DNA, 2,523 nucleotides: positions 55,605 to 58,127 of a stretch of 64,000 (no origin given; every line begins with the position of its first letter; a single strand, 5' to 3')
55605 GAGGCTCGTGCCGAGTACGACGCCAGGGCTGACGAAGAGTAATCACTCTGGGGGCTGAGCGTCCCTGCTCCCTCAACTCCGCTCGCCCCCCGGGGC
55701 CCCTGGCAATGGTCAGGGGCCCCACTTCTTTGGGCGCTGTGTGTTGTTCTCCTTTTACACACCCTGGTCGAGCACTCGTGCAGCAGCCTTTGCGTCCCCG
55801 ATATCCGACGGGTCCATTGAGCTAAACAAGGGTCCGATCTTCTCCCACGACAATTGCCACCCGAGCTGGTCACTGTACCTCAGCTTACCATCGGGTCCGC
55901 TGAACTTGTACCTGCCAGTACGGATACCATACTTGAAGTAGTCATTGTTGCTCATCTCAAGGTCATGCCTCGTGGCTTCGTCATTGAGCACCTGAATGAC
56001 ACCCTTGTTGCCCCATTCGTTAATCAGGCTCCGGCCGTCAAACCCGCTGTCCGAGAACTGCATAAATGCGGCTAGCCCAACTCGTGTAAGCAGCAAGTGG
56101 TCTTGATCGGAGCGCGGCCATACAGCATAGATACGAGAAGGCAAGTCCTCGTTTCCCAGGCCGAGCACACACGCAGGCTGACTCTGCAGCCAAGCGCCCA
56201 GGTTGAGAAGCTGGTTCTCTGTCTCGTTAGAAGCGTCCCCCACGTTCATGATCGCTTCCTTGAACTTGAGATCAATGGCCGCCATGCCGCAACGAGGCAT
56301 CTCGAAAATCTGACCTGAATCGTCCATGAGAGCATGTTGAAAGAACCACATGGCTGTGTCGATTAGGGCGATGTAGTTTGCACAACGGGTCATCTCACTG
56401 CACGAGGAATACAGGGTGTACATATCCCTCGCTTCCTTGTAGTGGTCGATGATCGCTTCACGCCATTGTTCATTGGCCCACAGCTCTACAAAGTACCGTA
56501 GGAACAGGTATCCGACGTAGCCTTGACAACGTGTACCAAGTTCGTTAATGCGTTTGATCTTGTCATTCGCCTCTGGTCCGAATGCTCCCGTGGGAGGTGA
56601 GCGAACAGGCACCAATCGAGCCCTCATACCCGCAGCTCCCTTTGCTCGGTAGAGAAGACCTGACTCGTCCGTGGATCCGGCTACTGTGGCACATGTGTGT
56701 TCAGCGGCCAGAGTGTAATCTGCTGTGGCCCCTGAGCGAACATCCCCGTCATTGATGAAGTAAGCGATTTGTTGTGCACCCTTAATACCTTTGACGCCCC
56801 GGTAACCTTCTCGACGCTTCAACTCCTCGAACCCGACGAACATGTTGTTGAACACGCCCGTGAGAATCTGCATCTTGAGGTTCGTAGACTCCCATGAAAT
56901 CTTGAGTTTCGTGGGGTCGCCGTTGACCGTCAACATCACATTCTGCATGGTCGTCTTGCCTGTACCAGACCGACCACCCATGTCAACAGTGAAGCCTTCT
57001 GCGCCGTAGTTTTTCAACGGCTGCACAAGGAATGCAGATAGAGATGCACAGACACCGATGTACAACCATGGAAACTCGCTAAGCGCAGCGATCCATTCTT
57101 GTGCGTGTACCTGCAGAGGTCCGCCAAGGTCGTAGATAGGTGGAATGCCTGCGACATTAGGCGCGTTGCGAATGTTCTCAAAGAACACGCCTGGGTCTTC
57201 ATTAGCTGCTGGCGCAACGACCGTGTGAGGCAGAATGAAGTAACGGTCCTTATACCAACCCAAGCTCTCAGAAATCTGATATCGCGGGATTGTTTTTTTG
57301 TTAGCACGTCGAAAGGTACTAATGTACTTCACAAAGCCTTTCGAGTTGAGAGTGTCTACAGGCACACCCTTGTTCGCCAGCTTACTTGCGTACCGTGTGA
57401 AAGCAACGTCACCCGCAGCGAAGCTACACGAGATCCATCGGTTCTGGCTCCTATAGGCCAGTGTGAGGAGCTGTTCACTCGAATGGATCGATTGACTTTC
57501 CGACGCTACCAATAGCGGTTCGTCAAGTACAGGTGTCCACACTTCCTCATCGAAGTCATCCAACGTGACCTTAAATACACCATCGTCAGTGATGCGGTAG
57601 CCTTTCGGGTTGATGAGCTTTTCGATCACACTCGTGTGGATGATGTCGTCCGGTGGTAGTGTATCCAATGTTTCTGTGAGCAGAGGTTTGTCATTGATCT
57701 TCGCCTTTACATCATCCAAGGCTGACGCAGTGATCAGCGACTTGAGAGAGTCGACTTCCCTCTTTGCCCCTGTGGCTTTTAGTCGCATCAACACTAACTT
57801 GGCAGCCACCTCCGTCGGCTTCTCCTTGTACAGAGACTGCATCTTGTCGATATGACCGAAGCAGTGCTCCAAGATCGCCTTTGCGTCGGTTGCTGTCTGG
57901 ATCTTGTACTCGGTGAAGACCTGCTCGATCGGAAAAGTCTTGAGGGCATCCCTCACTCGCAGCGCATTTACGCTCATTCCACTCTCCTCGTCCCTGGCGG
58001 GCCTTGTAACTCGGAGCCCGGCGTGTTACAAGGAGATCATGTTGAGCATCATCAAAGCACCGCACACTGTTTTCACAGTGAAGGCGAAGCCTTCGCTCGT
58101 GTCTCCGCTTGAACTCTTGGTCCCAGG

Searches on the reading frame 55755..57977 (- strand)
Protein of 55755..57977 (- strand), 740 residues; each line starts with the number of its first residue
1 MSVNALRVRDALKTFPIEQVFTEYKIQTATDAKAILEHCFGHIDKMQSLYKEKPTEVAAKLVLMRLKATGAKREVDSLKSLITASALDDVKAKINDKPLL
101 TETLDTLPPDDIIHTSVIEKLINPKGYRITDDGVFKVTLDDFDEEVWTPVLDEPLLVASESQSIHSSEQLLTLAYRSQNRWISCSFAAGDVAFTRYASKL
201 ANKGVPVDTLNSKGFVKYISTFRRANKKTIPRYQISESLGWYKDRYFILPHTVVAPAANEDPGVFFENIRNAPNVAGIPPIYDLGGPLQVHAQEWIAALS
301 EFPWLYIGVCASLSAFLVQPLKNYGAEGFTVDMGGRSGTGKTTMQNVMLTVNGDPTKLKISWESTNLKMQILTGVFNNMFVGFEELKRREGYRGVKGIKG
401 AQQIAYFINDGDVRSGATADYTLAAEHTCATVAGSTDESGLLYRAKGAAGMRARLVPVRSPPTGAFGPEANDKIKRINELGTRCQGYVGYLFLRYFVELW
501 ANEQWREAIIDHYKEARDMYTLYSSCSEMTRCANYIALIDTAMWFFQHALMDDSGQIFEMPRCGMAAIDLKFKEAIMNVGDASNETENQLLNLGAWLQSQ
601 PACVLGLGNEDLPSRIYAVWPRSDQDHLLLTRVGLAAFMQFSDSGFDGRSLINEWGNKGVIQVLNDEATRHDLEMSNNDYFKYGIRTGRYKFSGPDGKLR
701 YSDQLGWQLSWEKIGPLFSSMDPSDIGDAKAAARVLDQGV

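Call 12: search_protein_families(library=phrogs, proteins=[window:55755-57977:-], max_evalue=0.001)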
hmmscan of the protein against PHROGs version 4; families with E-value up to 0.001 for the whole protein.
window:55755-57977:- (740 aa): 2 families
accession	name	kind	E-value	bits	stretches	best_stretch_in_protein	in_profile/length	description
phrog_8841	-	DNA, RNA and nucleotide metabolism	2.6e-42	146.3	1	119-665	91-591/633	DNA primase/helicase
phrog_1139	-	DNA, RNA and nucleotide metabolism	1.7e-06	27.3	1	229-500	443-704/895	DNA primase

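Call 13: search_protein_families(library=pfam, proteins=[window:55755-57977:-], max_evalue=0.001)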
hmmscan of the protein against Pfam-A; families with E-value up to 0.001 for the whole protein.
window:55755-57977:- (740 aa): 1 family
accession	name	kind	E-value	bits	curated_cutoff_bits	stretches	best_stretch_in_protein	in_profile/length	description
PF06048.17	DUF927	-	3.2e-19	70.1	22.6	1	127-417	1-273/284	Domain of unknown function (DUF927)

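Call 69: search_dna_similar(query=window:55755-57977:-, collection=phages, mode=protein, max_evalue=0.001, max_rows=12)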
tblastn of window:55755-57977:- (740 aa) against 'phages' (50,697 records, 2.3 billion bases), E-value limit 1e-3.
Records with a match: 14; places in all: 14; records where one place covers at least 80% of the query: 0.
Best place of each record, by identity: <60% 14.
By first word of the organism name: Ruminococcus 3; Pseudomonas 2; Thermoanaerobacterium 2; Faecalibacterium 2; Bacteriophage 2; Klebsiella 1; Escherichia 1; Roseburia 1.
By host as written in the record: - 3; Thermoanaerobacterium saccharolyticum JW/SL-YS485 2; [Ruminococcus] gnavus ATCC 29149 2; Faecalibacterium prausnitzii 2; Pseudomonas aeruginosa ST773 (NDM-1-producing) 1; Klebsiella sp. 1; Escherichia coli O157:H7 ATCC 43895 1; Mediterraneibacter gnavus (Ruminococcus gnavus) DB_YZ_1 1; and 1 more.
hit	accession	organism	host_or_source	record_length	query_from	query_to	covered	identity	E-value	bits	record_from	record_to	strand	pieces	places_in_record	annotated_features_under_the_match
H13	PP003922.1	Pseudomonas phage vB_Pae_U10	Pseudomonas aeruginosa ST773 ...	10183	142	597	62%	22.7%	9e-10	68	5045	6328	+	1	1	DNA primase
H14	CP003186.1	Thermoanaerobacterium phage THSA-485A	Thermoanaerobacterium saccharolyticum ...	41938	120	498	51%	24.0%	5e-15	86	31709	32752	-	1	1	protein of unknown function DUF927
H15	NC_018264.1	Thermoanaerobacterium phage THSA-485A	Thermoanaerobacterium saccharolyticum ...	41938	120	498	51%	24.0%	5e-15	86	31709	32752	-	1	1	DNA primase/helicase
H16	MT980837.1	Ruminococcus phage phiRg507T2_3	[Ruminococcus] gnavus ATCC 29149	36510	154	503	47%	21.3%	5e-5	53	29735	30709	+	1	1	gp42: helicase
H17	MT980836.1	Ruminococcus phage phiRg507T2_2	[Ruminococcus] gnavus ATCC 29149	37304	154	503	47%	21.3%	5e-5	53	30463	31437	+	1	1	gp42: helicase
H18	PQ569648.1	Klebsiella phage P12620-1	Klebsiella sp.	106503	235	543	42%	23.1%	1e-3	49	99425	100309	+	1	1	hypothetical protein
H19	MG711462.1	Faecalibacterium phage FP_Epona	Faecalibacterium prausnitzii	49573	121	441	43%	22.0%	3e-11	74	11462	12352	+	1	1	primase/helicase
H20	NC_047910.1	Faecalibacterium phage FP_Epona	Faecalibacterium prausnitzii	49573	121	441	43%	22.0%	3e-11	74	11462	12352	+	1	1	DNA primase/helicase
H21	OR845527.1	Escherichia phage ECO95 1-6-1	Escherichia coli O157:H7 ATCC 43895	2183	142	386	33%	25.5%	7e-4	49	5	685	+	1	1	record has no annotation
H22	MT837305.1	Bacteriophage sp.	human fecal samples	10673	154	428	37%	20.9%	5e-7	60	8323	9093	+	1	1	record has no annotation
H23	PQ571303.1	Ruminococcus phage RG-TP1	Mediterraneibacter gnavus (Ruminococcus ...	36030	154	395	33%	19.7%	1e-4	52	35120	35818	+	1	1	none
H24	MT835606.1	Bacteriophage sp.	human fecal samples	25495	154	379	31%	20.6%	1e-4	52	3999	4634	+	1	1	record has no annotation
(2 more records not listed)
